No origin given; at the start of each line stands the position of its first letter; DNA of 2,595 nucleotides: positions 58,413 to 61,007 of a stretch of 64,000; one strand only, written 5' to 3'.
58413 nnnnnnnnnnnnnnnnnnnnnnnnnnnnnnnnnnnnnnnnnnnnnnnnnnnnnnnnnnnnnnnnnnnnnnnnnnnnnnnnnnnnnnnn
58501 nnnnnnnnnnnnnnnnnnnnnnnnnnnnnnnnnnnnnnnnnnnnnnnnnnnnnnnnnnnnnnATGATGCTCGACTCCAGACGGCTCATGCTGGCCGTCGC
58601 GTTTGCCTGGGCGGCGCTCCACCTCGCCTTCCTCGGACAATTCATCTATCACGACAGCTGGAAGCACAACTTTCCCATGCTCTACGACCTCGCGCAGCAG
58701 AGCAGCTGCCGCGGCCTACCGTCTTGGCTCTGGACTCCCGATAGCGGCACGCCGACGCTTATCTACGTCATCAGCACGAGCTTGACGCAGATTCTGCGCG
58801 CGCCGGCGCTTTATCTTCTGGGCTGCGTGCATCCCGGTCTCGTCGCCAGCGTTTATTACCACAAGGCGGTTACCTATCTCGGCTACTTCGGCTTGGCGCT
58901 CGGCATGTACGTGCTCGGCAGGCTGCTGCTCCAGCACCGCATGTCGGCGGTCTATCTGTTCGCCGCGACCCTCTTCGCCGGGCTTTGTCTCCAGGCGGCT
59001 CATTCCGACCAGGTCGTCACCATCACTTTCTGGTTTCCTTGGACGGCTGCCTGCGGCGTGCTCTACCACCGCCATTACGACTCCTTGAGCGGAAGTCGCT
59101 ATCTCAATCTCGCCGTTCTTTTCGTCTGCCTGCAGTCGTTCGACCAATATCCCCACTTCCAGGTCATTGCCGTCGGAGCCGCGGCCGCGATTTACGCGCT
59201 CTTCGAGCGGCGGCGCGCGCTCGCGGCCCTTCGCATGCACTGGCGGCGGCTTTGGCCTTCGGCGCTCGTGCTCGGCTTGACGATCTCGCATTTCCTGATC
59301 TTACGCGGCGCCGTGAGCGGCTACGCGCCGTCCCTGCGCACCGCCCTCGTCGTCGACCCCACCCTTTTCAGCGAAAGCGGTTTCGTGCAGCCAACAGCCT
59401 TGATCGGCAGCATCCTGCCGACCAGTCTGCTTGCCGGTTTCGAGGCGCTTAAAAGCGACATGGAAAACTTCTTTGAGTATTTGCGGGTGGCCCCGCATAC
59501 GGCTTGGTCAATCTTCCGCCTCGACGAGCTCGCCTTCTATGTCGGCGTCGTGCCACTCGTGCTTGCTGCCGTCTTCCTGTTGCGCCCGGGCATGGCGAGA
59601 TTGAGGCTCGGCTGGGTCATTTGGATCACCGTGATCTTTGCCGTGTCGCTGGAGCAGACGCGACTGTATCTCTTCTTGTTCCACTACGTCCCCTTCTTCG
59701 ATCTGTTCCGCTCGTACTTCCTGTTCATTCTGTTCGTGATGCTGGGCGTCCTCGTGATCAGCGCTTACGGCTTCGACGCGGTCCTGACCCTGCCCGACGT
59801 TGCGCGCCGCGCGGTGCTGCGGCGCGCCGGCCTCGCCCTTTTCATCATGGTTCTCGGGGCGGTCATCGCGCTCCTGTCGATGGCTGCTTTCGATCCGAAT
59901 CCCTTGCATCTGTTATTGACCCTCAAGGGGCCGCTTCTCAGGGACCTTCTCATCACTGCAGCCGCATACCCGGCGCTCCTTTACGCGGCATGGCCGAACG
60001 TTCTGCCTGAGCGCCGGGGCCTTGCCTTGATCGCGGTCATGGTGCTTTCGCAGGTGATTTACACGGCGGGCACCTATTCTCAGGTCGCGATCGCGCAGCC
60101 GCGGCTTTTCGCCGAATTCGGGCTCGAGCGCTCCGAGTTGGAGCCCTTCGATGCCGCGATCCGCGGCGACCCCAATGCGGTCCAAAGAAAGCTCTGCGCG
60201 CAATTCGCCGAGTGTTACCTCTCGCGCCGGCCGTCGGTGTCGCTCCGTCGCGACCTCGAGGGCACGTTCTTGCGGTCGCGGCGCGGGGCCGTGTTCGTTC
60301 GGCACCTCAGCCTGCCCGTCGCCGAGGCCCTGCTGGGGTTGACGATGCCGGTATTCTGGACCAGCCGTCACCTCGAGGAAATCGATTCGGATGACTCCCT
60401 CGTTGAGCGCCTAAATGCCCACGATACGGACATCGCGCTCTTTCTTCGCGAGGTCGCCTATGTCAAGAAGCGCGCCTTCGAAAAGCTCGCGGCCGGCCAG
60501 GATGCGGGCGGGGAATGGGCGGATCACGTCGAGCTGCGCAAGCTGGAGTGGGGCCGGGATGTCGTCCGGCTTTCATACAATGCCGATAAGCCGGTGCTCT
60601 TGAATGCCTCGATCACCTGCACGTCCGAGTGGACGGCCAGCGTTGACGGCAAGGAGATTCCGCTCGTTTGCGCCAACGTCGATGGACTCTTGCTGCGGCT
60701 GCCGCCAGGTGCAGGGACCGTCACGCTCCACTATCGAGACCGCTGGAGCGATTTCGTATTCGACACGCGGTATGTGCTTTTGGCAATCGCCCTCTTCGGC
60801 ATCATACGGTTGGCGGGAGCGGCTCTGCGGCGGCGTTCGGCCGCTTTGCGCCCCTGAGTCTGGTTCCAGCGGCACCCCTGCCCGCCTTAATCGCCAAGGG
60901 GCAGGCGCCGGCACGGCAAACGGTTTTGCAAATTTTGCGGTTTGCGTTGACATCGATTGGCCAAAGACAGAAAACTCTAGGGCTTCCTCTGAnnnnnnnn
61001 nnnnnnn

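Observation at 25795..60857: Two YfhO-like proteins, one translationally coupled to a zinc-ribbon methyltransferase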

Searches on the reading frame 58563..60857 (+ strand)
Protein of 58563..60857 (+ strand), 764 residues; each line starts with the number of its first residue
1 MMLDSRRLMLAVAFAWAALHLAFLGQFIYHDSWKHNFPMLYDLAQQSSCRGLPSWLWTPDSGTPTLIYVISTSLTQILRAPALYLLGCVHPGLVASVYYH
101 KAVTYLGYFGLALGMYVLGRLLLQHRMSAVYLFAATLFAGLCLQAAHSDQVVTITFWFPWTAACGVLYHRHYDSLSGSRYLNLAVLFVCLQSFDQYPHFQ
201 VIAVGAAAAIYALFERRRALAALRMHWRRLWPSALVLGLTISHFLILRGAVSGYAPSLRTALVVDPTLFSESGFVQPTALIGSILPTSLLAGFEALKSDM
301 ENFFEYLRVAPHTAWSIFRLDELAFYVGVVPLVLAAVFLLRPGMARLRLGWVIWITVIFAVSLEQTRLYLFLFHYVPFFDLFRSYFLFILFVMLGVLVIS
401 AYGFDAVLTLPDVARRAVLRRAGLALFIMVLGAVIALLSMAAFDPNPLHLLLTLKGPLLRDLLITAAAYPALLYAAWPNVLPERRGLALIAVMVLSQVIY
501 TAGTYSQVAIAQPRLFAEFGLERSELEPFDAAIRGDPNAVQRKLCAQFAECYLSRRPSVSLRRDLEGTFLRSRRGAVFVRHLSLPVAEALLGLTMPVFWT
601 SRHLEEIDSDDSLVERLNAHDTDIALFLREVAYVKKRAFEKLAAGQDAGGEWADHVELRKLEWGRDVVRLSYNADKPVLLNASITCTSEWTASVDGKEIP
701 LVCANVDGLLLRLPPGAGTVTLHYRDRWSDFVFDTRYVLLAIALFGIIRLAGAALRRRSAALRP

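Call 7: search_protein_families(library=pfam, proteins=[window:58563-60857:+], max_evalue=1)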
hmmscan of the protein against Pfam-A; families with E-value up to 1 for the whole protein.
window:58563-60857:+ (764 aa): 1 family
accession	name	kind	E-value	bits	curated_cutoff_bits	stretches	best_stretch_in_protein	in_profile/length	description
PF09586.16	YfhO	-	0.00015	20.7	28.5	1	663-725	761-824/835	Bacterial membrane protein YfhO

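Call 8: search_protein_families(library=ncbifam, proteins=[window:58563-60857:+], max_evalue=1)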
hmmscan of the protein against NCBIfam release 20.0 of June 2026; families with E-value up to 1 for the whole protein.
window:58563-60857:+ (764 aa): 1 family
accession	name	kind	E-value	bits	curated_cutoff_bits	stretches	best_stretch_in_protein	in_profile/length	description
NF041472.1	toxin_DinQ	equivalog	0.091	13.1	30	1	428-438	5-15/22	damage-inducible type I toxin DinQ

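Call 17: search_solved_structures(query=window:58563-60857:+, max_evalue=10)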
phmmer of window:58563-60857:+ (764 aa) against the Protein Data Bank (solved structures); distinct sequences matched with E-value up to 10: 3.
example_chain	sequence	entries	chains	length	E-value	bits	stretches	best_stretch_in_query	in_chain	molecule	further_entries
4c2l_A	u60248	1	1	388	1.4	10.3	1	695-740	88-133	ENDO-XYLOGALACTURONAN HYDROLASE A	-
8ae4_B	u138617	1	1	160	2.4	9.5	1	517-566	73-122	Clitocypin-2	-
4eiu_A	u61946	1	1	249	2.6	9.3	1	648-712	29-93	uncharacterized hypothetical protein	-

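Call 19: find_homologous_proteins(query=window:58563-60857:+)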
Query window:58563-60857:+ (764 aa): 35 proteins with E <= 0.001 among 8000 candidates.
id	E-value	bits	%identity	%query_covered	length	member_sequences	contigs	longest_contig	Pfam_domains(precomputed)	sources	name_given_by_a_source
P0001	0.0e+0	1701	100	100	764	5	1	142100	-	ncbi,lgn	ncbi:MAG: hypothetical protein ACLQME_11505 [Alphaproteobacteria bacterium]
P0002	0.0e+0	1149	67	99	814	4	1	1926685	-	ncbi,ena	-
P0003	0.0e+0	1139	68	99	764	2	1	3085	-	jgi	jgi:hypothetical protein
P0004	0.0e+0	1122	66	99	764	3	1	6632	-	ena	-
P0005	0.0e+0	1068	64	99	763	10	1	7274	-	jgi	-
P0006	0.0e+0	1031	62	98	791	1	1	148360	-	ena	-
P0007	1.1e-286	971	59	99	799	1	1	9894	-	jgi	jgi:hypothetical protein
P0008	5.5e-185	635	42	96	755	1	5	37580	PF09586.17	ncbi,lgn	-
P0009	3.3e-176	606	44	96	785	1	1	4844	-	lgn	-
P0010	3.1e-168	580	64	54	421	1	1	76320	-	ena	-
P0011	1.3e-166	574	40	97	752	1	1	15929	-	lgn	-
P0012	2.7e-165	570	43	96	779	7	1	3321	-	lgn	-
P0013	3.9e-165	569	42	95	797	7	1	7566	-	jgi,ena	-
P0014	7.1e-164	565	41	98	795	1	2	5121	-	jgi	jgi:hypothetical protein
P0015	3.3e-161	556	42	96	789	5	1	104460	-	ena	-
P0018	2.7e-149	517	39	95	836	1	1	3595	PF09586.17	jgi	jgi:hypothetical protein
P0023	6.9e-141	489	39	98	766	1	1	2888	PF09586.17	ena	-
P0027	2.2e-130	454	34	98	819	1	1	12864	PF09586.17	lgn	-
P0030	3.0e-119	418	33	95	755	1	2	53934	PF09586.17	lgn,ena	-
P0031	7.8e-114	400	40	84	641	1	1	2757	PF09586.17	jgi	jgi:hypothetical protein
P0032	2.1e-113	398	32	98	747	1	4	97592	-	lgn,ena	-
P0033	9.3e-113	396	31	99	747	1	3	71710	-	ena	-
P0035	8.6e-5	39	30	16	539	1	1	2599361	PF09586.17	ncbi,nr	ncbi:MAG: YfhO family protein [Candidatus Coatesbacteria bacterium]|nr:MAG: YfhO family protein [Can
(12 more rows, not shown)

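Call 23: search_protein_families(library=pfam, alignment_id=A1, max_evalue=0.01)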
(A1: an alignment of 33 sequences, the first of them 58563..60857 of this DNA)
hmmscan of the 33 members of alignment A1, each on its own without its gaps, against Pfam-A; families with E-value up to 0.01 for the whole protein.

A. member 1, window:58563-60857:+ (764 aa): 1 family
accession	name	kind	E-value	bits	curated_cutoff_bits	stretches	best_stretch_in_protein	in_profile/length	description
PF09586.16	YfhO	-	0.00015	20.7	28.5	1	663-725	761-824/835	Bacterial membrane protein YfhO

B. families by the number of members that match (of 33 scanned): 1 family
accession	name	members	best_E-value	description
PF09586.16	YfhO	16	1.7e-08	Bacterial membrane protein YfhO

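Call 24: find_encoding_contigs(protein=P0002, flank=10000, max_places=2)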
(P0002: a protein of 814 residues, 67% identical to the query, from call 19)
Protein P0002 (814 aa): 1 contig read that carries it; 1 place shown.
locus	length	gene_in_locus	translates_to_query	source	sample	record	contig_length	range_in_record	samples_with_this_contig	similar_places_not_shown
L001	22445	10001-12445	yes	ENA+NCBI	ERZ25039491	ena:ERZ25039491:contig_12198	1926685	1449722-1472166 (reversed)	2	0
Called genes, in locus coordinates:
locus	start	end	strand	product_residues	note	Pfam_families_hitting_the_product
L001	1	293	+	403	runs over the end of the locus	PF01041:DegT_DnrJ_EryC1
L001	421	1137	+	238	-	PF13489:Methyltransf_23, PF13847:Methyltransf_31, PF08241:Methyltransf_11, PF08242:Methyltransf_12, PF13649:Methyltransf_25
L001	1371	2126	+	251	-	PF00685:Sulfotransfer_1, PF13469:Sulfotransfer_3 (faint)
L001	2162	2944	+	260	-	PF22537:WbmS-like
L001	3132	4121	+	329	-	PF00535:Glycos_transf_2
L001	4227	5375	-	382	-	PF00155:Aminotran_1_2 (weak), PF01041:DegT_DnrJ_EryC1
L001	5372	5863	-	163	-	PF14602:Hexapep_2 (faint), PF25084:LbH_EIF2B (faint), PF25087:GMPPB_C (faint), PF00132:Hexapep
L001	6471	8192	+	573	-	-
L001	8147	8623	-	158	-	-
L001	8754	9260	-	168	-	-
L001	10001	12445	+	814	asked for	-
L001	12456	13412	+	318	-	PF13489:Methyltransf_23, PF08241:Methyltransf_11, PF08242:Methyltransf_12 (weak), PF13649:Methyltransf_25 (weak)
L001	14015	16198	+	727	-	-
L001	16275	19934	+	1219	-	-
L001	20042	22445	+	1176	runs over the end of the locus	-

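Call 25: find_encoding_contigs(protein=P0006, flank=10000, max_places=2)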
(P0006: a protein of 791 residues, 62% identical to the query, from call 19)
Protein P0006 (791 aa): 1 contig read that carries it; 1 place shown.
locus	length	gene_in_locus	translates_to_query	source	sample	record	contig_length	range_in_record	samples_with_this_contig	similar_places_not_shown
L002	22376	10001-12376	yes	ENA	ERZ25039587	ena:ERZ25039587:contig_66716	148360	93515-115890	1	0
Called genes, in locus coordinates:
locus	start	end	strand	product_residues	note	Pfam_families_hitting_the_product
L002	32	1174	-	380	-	PF14319:Zn_Tnp_IS91, PF04986:Y2_Tnp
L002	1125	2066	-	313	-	PF13495:Phage_int_SAM_4, PF02899:Phage_int_SAM_1 (faint), PF00589:Phage_integrase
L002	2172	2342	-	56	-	-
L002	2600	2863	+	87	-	PF01527:HTH_Tnp_1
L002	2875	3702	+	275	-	PF13276:HTH_21 (weak), PF00665:rve, PF13683:rve_3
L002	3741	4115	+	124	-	-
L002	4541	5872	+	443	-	PF05598:DUF772 (weak)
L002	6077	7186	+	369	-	PF01548:DEDD_Tnp_IS110, PF02371:Transposase_20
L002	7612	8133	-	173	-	-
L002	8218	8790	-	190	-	-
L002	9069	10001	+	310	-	PF07021:MetW, PF13489:Methyltransf_23, PF13847:Methyltransf_31, PF08241:Methyltransf_11, PF08242:Methyltransf_12, PF13649:Methyltransf_25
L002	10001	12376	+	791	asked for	-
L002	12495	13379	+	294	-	PF13489:Methyltransf_23 (weak), PF08241:Methyltransf_11, PF08242:Methyltransf_12, PF13649:Methyltransf_25 (weak)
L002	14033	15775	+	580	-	-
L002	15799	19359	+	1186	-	-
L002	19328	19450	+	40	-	-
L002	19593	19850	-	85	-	PF01609:DDE_Tnp_1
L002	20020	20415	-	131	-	PF13340:DUF4096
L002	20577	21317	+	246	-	PF00535:Glycos_transf_2, PF13641:Glyco_tranf_2_3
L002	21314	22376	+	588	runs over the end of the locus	PF00535:Glycos_transf_2, PF23441:SDR (weak), PF00106:adh_short, PF01370:Epimerase (weak), PF08659:KR (weak), PF13561:adh_short_C2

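Call 26: predict_structure(alignment_id=A1)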
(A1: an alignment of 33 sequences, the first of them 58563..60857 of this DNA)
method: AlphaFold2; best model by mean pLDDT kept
length: 764 residues; sequences in the alignment: 33
mean_pLDDT: 89.2   pTM: 0.90
mean pLDDT of the five models: 89.2, 88.5, 88.2, 86.8, 86.6
residues with pLDDT >= 90: 495; 70-90: 219; 50-70: 39; < 50: 11
segments of 3 or more residues with pLDDT < 50: 760-764
pLDDT, mean of each block of 10 residues (from residue 1): 79 98 95 91 86 84 87 87 91 94 96 98 94 97 93 95 96 93 97 88 95 92 89 96 91 68 60 80 89 85 79 68 88 96 93 96 85 75 80 97 96 95 95 92 88 92 93 93 94 95 93 94 82 84 89 90 75 86 95 93 91 95 95 91 64 86 92 94 93 95 94 94 93 94 96 79 37
secondary structure, 60 per line:
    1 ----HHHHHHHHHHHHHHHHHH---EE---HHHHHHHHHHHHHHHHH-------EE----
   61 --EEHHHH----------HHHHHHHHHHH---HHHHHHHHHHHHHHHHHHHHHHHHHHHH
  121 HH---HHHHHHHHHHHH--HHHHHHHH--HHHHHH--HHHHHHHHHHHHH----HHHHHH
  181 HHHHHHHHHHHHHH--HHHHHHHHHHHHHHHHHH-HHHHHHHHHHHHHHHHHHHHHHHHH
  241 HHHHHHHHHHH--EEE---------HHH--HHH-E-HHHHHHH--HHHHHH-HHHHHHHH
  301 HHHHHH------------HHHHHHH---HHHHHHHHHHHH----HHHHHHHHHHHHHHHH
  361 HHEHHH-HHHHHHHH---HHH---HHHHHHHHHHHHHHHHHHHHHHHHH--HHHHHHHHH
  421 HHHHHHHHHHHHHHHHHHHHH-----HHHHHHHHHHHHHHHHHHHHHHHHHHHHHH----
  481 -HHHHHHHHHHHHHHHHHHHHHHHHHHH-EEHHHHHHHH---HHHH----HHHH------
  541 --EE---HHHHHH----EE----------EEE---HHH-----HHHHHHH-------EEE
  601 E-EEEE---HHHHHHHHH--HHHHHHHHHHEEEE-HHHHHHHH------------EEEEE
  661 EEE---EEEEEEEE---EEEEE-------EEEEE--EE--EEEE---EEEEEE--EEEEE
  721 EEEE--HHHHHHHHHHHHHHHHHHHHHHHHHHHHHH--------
elements in order (helices of 4 or more, strands of 3 or more residues): H5-22 H31-47 H65-68 H79-89 H93-122 H126-137 H140-147 H150-155 H158-170 H175-194 H197-214 H216-251 E254-256 H277-283 H286-291 H293-306 H319-325 H329-340 H345-362 H368-375 H385-409 H412-441 H447-476 H482-508 H512-519 H523-526 H531-534 H548-553 E570-572 H584-590 E598-601 E603-606 H610-618 H621-630 E631-634 H636-643 E656-663 E667-674 E678-682 E690-694 E701-704 E708-713 E716-724 H727-756

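Call 28: search_protein_representatives(alignment_id=A1)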
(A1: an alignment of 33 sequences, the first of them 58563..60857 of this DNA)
Query: 33 sequences, 765 profile positions. Proteins with E-value up to 0.001 (for the whole library): 14835; up to 1e-10: 706; up to 1e-30: 76. The best 150 are listed.
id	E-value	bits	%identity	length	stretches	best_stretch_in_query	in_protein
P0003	0.0e+00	1062.9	-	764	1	14-761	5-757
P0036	0.0e+00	1021.9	-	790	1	5-761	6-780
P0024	9.5e-285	963.1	-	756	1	4-763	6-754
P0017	1.7e-282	955.7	-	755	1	21-764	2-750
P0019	9.5e-282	953.2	-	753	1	15-761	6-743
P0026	1.6e-281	952.5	-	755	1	6-761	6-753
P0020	1.7e-272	922.6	-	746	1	7-760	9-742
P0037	3.2e-272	921.7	-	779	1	14-760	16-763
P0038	1.7e-271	919.3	-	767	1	17-758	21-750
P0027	2.2e-265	899.1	-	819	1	7-761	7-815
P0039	5.5e-259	878.0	-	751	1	20-759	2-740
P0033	1.0e-258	877.1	-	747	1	11-760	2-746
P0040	3.3e-252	855.5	-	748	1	14-761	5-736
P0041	2.2e-251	852.8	-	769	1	16-759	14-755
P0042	1.3e-249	846.9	-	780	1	11-760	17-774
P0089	2.1e-47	178.3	-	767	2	31-432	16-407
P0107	1.5e-25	106.1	-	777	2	30-502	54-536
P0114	4.6e-22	94.5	-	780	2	604-756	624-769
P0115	1.5e-21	92.8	-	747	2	37-481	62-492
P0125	6.3e-19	84.1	-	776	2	602-748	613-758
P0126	1.2e-18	83.2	-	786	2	606-756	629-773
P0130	2.4e-18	82.2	-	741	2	13-500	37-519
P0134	7.0e-18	80.7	-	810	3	607-761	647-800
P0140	3.0e-17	78.6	-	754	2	40-535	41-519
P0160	6.1e-16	74.3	-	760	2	111-500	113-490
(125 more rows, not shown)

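Call 29: fold_search(model_id=the predicted structure, library=pdb)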
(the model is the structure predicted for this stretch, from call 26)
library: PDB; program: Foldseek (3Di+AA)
matches with E <= 10: 348; with E <= 0.001: 0
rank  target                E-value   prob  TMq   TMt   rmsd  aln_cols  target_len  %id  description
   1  5f15                  2.8e-03  1.00  0.41  0.54   7.6       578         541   13  Crystal Structure of ArnT from Cupriavidus metallidurans bound to Undecaprenyl phosphate (released 2016-02-17)
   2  5ezm                  3.1e-03  1.00  0.37  0.49   8.6       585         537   15  Crystal Structure of ArnT from Cupriavidus metallidurans in the apo state (released 2016-02-17)
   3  4zwb_A                6.3e-03  0.51  0.12  0.16  22.6       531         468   14  Crystal structure of maltose-bound human GLUT3 in the outward-occluded conformation at 2.4 angstrom (released 2015-07-22)
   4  3waj                  3.6e-02  0.44  0.14  0.13  18.2       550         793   13  Crystal structure of the Archaeoglobus fulgidus oligosaccharyltransferase (O29867_ARCFU) complex with Zn and sulfate (released 2013-10-30)
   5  6w98_A                4.3e-02  0.96  0.40  0.26  20.6       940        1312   11  Single-Particle Cryo-EM Structure of Arabinofuranosyltransferase AftD from Mycobacteria (released 2020-05-13)
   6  3wak                  7.8e-02  0.92  0.29  0.26  16.9       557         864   12  Crystal structure of the Archaeoglobus fulgidus oligosaccharyltransferase (O29867_ARCFU) in the apo form (released 2013-10-30)
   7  6wby                  1.3e-01  0.98  0.10  0.06   5.5       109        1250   21  Single-Particle Cryo-EM Structure of Arabinofuranosyltransferase AftD from Mycobacteria, Mutant R1389S Class 2 (released 2020-05-13)
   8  6wbx                  1.4e-01  1.00  0.11  0.07   3.2        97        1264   20  Single-Particle Cryo-EM Structure of Arabinofuranosyltransferase AftD from Mycobacteria, Mutant R1389S Class 1 (released 2020-05-13)
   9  8qv5_A                1.5e-01  0.08  0.09  0.12  25.9       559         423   13  Structure of human SPNS2 in LMNG (released 2025-02-19)
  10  8if8_C                1.7e-01  0.28  0.20  0.24  19.4       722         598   12  Arabinosyltransferase AftA (released 2023-05-31)
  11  4e0f_C                2.0e-01  0.35  0.06  0.16  13.1       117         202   12  Crystallographic structure of trimeric Riboflavin Synthase from Brucella abortus in complex with riboflavin (released 2013-10-16)
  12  7xdi_F                2.0e-01  0.28  0.11  0.17  28.6       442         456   11  Tail structure of bacteriophage SSV19 (released 2022-08-10)
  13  9i5k_A                2.5e-01  0.87  0.29  0.41  13.4       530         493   12  Structure of the Chaetomium thermophilum Pmt4 homodimer (C2 symmetry) (released 2025-12-24)
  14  1wza                  3.1e-01  0.63  0.07  0.11  16.2       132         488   17  Crystal structure of alpha-amylase from H.orenii (released 2006-04-11)
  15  2rdy_A                3.2e-01  0.98  0.07  0.07   3.8        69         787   12  Crystal structure of a putative glycoside hydrolase family protein from Bacillus halodurans (released 2007-10-09)
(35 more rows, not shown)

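Call 30: search_protein_families(library=pfam, proteins=[P0089, P0107, P0114, P0115, P0125, P0126, P0130, P0134, P0140, P0160], max_evalue=0.001)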
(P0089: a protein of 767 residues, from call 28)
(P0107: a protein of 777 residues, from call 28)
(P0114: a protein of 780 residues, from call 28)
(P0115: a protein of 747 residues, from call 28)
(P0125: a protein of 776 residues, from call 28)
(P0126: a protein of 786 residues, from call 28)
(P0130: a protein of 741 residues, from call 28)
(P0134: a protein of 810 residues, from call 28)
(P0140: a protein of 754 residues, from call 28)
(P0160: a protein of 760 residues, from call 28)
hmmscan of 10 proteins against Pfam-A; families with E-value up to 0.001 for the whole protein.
P0089 (767 aa): 1 family
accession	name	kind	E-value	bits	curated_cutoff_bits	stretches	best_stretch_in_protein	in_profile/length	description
PF09586.16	YfhO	-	1.6e-11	43.8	28.5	1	663-745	749-834/835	Bacterial membrane protein YfhO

P0107 (777 aa): 0 families

P0114 (780 aa): 1 family
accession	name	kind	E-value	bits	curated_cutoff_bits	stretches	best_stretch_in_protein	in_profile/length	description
PF09586.16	YfhO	-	4.4e-16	58.9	28.5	2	594-753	679-835/835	Bacterial membrane protein YfhO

P0115 (747 aa): 0 families

P0125 (776 aa): 1 family
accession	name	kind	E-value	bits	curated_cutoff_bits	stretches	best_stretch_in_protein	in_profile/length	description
PF09586.16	YfhO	-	2.8e-17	62.8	28.5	1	677-739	761-824/835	Bacterial membrane protein YfhO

P0126 (786 aa): 2 families
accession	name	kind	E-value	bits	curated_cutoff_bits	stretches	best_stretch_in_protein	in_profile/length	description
PF09586.16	YfhO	-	9.8e-16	57.7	28.5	2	683-759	758-835/835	Bacterial membrane protein YfhO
PF10131.15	PTPS_related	-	2.5e-07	30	26.4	1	132-436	15-287/621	6-pyruvoyl-tetrahydropterin synthase related domain; membrane protein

P0130 (741 aa): 0 families

P0134 (810 aa): 1 family
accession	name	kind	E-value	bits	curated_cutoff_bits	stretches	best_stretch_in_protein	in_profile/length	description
PF09586.16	YfhO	-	2.9e-10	39.6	28.5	1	730-778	787-835/835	Bacterial membrane protein YfhO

P0140 (754 aa): 1 family
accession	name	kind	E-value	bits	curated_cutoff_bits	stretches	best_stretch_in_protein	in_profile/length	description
PF09586.16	YfhO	-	5.2e-16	58.6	28.5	1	653-732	755-835/835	Bacterial membrane protein YfhO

P0160 (760 aa): 1 family
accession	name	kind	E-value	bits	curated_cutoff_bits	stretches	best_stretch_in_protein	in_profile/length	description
PF09586.16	YfhO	-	1.8e-18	66.7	28.5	2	658-735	754-832/835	Bacterial membrane protein YfhO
